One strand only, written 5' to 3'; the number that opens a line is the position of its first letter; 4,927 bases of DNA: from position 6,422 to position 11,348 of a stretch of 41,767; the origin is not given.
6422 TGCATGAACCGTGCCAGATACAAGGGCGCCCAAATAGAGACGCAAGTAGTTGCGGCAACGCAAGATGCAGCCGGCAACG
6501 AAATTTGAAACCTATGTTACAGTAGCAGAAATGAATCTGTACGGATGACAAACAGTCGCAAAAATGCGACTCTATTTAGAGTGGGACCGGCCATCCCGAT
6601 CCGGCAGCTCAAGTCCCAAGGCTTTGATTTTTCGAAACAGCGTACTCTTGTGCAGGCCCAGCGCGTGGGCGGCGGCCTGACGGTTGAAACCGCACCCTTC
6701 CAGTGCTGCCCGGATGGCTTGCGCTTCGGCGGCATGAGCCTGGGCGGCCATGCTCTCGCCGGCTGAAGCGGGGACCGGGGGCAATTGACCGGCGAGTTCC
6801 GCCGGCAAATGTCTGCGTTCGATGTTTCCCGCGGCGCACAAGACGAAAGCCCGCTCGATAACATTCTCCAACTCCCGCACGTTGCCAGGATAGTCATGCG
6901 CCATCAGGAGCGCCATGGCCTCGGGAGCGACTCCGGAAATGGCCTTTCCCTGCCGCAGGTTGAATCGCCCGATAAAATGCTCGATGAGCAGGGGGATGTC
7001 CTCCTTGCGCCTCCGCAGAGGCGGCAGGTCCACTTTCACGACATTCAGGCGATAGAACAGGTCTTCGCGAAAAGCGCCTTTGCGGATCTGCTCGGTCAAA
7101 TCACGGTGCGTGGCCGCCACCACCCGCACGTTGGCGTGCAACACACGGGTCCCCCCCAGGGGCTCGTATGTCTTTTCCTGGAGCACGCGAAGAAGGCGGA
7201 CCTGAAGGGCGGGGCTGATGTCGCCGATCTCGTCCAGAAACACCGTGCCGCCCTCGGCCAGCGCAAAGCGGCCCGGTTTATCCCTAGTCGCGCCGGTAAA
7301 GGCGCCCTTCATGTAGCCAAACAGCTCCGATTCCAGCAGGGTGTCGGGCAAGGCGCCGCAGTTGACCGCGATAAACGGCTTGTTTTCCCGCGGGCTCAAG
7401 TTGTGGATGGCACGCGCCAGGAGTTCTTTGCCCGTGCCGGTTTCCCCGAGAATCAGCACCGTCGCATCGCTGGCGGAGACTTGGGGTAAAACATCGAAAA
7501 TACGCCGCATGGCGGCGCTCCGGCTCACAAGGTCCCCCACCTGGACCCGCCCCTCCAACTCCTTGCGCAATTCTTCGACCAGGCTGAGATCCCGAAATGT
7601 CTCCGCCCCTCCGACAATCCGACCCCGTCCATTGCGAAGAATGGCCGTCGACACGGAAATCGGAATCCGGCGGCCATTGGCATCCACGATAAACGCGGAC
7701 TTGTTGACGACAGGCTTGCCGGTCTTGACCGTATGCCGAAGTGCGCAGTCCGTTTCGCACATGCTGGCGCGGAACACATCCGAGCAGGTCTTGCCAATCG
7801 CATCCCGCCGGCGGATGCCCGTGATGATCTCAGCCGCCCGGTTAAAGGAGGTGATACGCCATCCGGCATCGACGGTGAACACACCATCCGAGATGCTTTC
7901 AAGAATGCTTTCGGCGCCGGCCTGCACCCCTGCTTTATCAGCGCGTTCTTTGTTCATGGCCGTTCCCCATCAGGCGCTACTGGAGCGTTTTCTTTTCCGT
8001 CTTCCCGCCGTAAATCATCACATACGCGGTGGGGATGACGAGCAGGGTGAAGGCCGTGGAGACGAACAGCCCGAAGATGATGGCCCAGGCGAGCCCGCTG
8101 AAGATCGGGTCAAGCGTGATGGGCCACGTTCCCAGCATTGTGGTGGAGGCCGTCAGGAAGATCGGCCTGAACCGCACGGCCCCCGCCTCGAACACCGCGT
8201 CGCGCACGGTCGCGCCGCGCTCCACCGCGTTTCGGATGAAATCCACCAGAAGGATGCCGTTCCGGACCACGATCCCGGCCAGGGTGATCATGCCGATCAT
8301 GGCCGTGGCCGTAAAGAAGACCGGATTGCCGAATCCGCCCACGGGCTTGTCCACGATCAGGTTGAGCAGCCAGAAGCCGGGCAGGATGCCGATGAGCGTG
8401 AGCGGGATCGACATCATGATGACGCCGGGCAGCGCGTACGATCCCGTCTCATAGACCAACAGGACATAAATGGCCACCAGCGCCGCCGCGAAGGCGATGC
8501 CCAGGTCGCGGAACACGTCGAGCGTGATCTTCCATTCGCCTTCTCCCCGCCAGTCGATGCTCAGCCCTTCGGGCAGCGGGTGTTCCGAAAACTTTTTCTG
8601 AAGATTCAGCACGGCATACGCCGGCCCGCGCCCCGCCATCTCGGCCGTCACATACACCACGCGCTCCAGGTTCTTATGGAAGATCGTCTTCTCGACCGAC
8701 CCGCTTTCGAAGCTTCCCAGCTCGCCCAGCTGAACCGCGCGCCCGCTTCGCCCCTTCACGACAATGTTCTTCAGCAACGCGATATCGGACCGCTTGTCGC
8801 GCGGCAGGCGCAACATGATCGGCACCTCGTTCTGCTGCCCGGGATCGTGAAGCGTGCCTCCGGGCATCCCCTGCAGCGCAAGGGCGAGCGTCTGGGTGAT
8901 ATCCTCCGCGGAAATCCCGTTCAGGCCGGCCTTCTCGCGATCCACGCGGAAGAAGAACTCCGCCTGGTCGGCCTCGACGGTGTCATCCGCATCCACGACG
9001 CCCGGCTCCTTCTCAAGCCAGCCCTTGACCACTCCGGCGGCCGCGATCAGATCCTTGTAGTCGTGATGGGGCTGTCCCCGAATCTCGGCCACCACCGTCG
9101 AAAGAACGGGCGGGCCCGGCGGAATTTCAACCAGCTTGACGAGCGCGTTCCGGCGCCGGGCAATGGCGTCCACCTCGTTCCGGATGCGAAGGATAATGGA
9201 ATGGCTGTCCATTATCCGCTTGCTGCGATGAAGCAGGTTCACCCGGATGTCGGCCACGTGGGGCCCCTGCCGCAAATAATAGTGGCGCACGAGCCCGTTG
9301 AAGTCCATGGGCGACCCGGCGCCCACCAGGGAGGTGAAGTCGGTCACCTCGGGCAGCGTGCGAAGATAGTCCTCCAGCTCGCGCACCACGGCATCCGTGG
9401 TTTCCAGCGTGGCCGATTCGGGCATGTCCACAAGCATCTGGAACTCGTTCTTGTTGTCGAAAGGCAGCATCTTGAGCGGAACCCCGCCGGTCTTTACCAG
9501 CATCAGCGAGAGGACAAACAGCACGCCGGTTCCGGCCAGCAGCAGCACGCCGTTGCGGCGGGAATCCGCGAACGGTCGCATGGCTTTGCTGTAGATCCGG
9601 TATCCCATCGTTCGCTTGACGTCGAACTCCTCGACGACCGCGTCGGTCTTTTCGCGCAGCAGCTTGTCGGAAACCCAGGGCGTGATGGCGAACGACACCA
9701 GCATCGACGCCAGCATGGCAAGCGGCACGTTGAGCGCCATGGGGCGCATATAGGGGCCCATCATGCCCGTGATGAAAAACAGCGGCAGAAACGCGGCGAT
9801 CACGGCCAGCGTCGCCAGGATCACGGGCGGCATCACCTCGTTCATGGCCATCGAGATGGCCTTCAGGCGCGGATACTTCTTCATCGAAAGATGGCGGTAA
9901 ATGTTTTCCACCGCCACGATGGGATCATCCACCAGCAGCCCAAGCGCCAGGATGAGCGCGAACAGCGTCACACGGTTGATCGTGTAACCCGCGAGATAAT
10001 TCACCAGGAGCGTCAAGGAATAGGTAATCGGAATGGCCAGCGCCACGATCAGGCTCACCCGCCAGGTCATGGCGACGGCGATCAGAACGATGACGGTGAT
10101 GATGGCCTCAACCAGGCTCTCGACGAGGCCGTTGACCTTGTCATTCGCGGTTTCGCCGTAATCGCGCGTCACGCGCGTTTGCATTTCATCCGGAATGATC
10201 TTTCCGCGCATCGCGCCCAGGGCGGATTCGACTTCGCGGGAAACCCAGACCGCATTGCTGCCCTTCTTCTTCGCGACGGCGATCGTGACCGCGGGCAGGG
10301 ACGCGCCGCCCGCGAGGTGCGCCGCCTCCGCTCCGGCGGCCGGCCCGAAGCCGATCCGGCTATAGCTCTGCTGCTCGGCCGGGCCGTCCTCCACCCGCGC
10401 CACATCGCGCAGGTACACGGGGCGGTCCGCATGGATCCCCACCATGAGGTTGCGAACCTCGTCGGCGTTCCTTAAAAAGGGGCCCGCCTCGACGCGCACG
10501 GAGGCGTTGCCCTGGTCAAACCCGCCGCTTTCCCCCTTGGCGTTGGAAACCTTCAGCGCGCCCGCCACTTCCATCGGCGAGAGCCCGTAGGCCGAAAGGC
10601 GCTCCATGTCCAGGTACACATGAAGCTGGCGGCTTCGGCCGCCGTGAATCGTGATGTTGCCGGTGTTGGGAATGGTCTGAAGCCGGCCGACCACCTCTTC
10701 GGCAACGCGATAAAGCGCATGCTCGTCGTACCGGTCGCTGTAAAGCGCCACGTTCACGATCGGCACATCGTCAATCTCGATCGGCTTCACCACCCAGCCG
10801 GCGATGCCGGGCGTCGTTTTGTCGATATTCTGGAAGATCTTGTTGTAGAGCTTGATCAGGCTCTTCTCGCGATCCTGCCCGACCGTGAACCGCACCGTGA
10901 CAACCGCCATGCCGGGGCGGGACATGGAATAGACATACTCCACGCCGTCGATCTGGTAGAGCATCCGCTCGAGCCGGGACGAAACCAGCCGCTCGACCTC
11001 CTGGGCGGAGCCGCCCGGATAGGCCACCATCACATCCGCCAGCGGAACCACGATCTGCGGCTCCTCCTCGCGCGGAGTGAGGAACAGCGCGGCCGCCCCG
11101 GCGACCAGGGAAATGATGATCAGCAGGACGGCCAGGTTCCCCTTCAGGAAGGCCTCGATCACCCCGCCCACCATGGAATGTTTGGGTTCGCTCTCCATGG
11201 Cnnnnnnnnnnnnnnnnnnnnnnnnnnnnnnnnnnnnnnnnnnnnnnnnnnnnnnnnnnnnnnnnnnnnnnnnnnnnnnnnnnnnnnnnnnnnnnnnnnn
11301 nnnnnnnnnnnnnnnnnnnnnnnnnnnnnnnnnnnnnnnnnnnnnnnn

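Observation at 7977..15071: RsrA-like thiol/zinc anti-sigma and ECF sigma pair apparently dedicated to an RND efflux pump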

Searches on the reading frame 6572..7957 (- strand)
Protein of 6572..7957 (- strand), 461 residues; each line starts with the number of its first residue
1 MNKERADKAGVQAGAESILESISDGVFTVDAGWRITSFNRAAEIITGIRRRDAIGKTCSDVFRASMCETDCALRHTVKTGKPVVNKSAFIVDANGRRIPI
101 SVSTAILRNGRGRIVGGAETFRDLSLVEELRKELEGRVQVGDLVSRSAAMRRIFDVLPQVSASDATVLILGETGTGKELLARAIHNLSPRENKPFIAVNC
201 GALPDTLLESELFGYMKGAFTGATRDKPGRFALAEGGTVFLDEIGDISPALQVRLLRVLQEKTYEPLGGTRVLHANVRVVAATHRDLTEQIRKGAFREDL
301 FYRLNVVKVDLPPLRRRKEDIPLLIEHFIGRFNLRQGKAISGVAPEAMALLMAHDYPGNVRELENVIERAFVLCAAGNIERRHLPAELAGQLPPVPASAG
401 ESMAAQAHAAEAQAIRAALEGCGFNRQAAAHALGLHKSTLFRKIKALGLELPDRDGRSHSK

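Call 3: search_protein_families(library=pfam, proteins=[window:6572-7957:-], max_evalue=0.01)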
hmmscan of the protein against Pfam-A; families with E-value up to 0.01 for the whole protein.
window:6572-7957:- (461 aa): 16 families
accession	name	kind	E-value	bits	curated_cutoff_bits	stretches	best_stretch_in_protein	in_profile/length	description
PF00158.32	Sigma54_activat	-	2.9e-70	235.7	20.2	1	144-309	2-167/168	Sigma-54 interaction domain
PF25601.1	AAA_lid_14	-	1.6e-28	98.8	27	1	315-392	1-78/87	AAA+ ATPase lid domain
PF14532.12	Sigma54_activ_2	-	7.1e-22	78.6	25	1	145-314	2-138/138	Sigma-54 interaction domain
PF13426.13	PAS_9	-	1.8e-11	44.6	27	1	23-125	1-102/103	PAS domain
PF07728.20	AAA_5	-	2e-10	41.3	22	1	167-285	2-123/139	AAA domain (dynein-related subfamily)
PF00989.32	PAS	-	2.2e-10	41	22.6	1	16-117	4-106/113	PAS fold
PF08448.16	PAS_4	-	1.8e-09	38.2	23.1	1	19-125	1-106/110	PAS fold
PF02954.25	HTH_8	-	5.6e-09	36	22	1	410-446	5-41/42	Bacterial regulatory protein, Fis family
PF13188.13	PAS_8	-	7.7e-07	29.2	21.8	1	16-63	4-51/65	PAS domain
PF07724.20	AAA_2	-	5.9e-06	26.8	27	1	165-292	4-132/166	AAA domain (Cdc48 subfamily)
PF00004.35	AAA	-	6.4e-06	27.1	21.2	1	167-297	1-120/131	ATPase family associated with various cellular activities (AAA)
PF01078.27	Mg_chelatase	-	6.6e-05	22.8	20.3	0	222-251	93-122/207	Magnesium chelatase, subunit ChlI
PF13191.12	AAA_16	-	0.0011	19.9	32.6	1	143-260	2-121/167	AAA ATPase domain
PF20432.4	Xre-like-HTH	-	0.0015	19.3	25.8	1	405-443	5-43/63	Antitoxin Xre-like helix-turn-helix domain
PF20030.5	bpMoxR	-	0.0015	18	27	1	229-309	91-169/205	MoxR domain in the MoxR-vWA-beta-propeller ternary systems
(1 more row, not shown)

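Call 4: search_protein_families(library=ncbifam, proteins=[window:6572-7957:-], max_evalue=0.01)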
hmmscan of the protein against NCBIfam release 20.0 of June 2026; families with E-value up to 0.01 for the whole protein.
window:6572-7957:- (461 aa): 36 families (the best 25 are shown)
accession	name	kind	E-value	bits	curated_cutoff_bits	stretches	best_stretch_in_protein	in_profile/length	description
TIGR01817.1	nifA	equivalog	8.5e-109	364.7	528.85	1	137-408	192-462/534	nif-specific transcriptional activator NifA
NF041552.1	TF_PrdR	equivalog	1.2e-105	354.1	795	1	13-446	134-575/577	sigma-54 dependent transcriptional regulator PrdR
NF007689.0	PRK10365.1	equivalog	6.1e-100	335.1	760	1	143-444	141-439/441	sigma-54-dependent response regulator transcription factor ZraR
NF008469.0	PRK11361.1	equivalog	4.2e-98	329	714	1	128-450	130-457/461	acetoacetate metabolism transcriptional regulator AtoC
TIGR01818.1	ntrC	equivalog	6.1e-98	328.6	558.6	1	139-397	132-390/463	nitrogen regulation protein NR(I)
NF038308.1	RNA_repair_RtcR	equivalog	8.2e-97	325.2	650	1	136-403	175-451/530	RNA repair transcriptional activator RtcR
TIGR02915.1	PEP_resp_reg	equivalog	5.7e-96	322.1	502.6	1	131-449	130-444/445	PEP-CTERM-box response regulator transcription factor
NF003451.0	PRK05022.1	equivalog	7.3e-94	315.3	476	1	137-450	186-511/512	nitric oxide reductase transcriptional regulator NorR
TIGR02329.1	propionate_PrpR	equivalog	1.3e-90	304.5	499.2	1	125-446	196-526/526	propionate catabolism operon regulatory protein PrpR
NF011958.0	PRK15429.1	equivalog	2.4e-90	304.1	830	1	124-450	365-687/692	formate hydrogenlyase transcriptional activator FlhA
NF011695.0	PRK15115.1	equivalog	2.7e-87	293.4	763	1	142-388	136-382/445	two-component system response regulator GlrR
NF050807.1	TransRegFlbDCaul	equivalog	1.4e-86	291.2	750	1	142-427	119-418/454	sigma-54-dependent transcriptional regulator FlbD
NF011953.0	PRK15424.1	equivalog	3.9e-84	283.2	703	1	129-446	207-533/538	propionate catabolism operon regulatory protein PrpR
NF041906.1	V4R_TF_MobR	exception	7.1e-82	275.6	999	1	139-445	230-542/544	phenol degradation transcriptional regulator MobR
TIGR02974.1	phageshock_pspF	equivalog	7.9e-80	268.6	443.55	1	144-372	2-231/336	phage shock protein operon transcriptional activator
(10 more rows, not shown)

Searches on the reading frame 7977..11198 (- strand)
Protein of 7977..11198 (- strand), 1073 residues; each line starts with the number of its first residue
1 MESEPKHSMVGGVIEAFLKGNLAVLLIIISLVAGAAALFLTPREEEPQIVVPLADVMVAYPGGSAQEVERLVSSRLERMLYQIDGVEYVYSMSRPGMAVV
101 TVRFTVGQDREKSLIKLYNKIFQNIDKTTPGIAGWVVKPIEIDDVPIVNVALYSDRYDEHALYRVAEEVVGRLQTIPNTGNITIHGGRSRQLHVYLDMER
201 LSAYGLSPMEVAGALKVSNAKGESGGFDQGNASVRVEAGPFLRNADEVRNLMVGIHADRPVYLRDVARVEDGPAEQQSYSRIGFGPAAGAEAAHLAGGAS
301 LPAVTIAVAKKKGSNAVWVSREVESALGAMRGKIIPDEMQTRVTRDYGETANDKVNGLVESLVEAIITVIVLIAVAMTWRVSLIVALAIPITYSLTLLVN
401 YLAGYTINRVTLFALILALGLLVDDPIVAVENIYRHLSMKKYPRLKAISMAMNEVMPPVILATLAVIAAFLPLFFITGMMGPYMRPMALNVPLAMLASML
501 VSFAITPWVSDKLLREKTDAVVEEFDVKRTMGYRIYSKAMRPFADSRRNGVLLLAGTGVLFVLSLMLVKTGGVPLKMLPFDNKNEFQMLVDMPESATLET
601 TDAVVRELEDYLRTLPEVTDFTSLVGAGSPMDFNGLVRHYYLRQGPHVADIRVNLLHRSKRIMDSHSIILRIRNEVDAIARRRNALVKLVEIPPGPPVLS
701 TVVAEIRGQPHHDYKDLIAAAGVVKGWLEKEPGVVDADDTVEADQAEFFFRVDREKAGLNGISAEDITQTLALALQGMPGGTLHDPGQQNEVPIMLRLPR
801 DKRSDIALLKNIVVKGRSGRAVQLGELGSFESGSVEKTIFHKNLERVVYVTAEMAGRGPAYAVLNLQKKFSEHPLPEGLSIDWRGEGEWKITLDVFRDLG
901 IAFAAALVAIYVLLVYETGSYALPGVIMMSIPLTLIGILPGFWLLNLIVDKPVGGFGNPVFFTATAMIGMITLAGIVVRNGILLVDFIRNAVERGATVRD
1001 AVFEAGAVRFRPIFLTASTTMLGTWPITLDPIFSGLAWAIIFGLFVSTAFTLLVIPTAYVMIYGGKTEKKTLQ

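Call 3: search_protein_families(library=pfam, proteins=[window:7977-11198:-], max_evalue=0.01)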
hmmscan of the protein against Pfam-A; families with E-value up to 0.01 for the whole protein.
window:7977-11198:- (1073 aa): 2 families
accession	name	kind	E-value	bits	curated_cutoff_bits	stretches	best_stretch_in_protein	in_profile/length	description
PF00873.25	ACR_tran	-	7.6e-168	560.7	28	1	23-1062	12-1020/1021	AcrB/AcrD/AcrF family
PF02355.23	SecD_SecF_C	-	0.00042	20.2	20.5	1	358-501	33-174/189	Protein export membrane protein SecD/SecF, C-terminal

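Call 4: search_protein_families(library=ncbifam, proteins=[window:7977-11198:-], max_evalue=0.01)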
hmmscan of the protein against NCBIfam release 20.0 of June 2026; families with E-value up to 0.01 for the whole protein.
window:7977-11198:- (1073 aa): 15 families
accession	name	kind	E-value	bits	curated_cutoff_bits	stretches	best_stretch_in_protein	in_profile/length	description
NF033617.1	RND_permease_2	subfamily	1.1e-139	467.2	1250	1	22-1062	10-1007/1009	multidrug efflux RND transporter permease subunit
NF000282.2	RND_permease_1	subfamily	4.5e-121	405.6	1250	1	22-1062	10-1027/1029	multidrug efflux RND transporter permease subunit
TIGR00915.1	2A0602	subfamily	2e-101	340.5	940.35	1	23-1063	12-1029/1050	efflux RND transporter permease subunit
TIGR00914.1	2A0601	subfamily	1.8e-87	294.2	701.45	1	13-1070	5-1043/1051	CusA/CzcA family heavy metal efflux RND transporter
NF007133.0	PRK09579.1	equivalog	3.4e-82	276.5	1763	1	23-1065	14-1005/1017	multidrug efflux RND transporter permease subunit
NF007905.0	PRK10614.1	equivalog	5.2e-75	252.8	1774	1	20-1062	10-1008/1025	multidrug efflux RND transporter permease subunit MdtC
NF007798.0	PRK10503.1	equivalog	2.5e-73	247.2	1584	1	10-1061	9-1021/1040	MdtB/MuxB family multidrug efflux RND transporter permease subunit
NF007131.0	PRK09577.1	equivalog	1.1e-70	238.5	1768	1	25-1062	14-1022/1045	multidrug efflux RND transporter permease subunit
NF000037.1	RND_perm_OqxB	exception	2.2e-69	234.4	2200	1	23-1072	14-1044/1050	multidrug efflux RND transporter permease subunit OqxB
NF007842.1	PRK10555.1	equivalog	2.9e-69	234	1854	1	24-1060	14-1024/1036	multidrug efflux RND transporter permease AcrD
NF011706.2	PRK15127.1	equivalog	1.9e-59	201.5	2150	1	23-1061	12-1028/1049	multidrug efflux RND transporter permease subunit AcrB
TIGR00916.1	2A0604s01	subfamily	2.4e-06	27.3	148.6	1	358-502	90-230/231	SecD/SecF family protein translocase subunit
TIGR00966.2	transloc_SecF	equivalog_domain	6.2e-05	22.6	160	1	351-506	119-272/279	protein translocase subunit SecF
NF009583.0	PRK13024.1-3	subfamily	0.00074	17.6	721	1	357-573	281-486/755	protein translocase subunit SecDF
NF046001.1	SecDF_plasm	equivalog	0.0026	15.9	500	1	352-517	679-850/878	protein translocase subunit SecDF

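Call 45: search_solved_structures(query=window:7977-11198:-, max_evalue=1e-20)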
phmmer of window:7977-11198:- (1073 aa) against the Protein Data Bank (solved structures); distinct sequences matched with E-value up to 1e-20: 80 (the best 60 are shown).
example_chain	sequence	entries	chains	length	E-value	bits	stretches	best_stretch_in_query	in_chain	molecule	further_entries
9xwg_A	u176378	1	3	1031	1.8e-80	274.4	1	24-1064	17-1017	Multidrug efflux RND transporter permease subunit MexK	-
20yy_A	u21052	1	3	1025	1.8e-80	274.3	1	24-1064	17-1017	Multidrug efflux RND transporter permease subunit MexK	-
8zxs_A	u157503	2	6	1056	8.7e-74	252.2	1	23-1070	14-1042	Efflux pump membrane transporter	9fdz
7cz9_A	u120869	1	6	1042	2.9e-73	250.5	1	23-1062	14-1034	Efflux pump membrane transporter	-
7m4p_A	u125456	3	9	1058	2.3e-70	240.9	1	25-1063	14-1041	Efflux pump membrane transporter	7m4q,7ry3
7wlv_A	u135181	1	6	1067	8.5e-69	235.7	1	24-1062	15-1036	Efflux pump membrane transporter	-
9qps_A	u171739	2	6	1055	2.5e-68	234.2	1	23-1062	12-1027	Multidrug resistance protein MdtF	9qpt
9qpr_C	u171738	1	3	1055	3.5e-68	233.7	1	23-1062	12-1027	Multidrug resistance protein MdtF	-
9lyj_C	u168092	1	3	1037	4e-68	233.5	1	23-1062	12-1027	Multidrug resistance protein MdtF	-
8yr0_A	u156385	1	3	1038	3.1e-67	230.6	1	24-1062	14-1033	Cation/multidrug efflux pump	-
22xk_B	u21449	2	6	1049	7.9e-66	225.9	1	24-1062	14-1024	MexBYB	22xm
4mt1_A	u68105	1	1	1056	4.6e-65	223.4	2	26-626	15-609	Drug efflux protein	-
8gjj_B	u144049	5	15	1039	5.4e-64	219.8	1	24-1057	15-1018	Efflux pump membrane transporter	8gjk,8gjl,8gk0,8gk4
8f3e_A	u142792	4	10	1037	6.7e-64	219.5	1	25-1062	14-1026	Efflux pump membrane transporter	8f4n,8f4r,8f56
6vks_A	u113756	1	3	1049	3.2e-63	217.3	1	26-626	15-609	Efflux pump membrane transporter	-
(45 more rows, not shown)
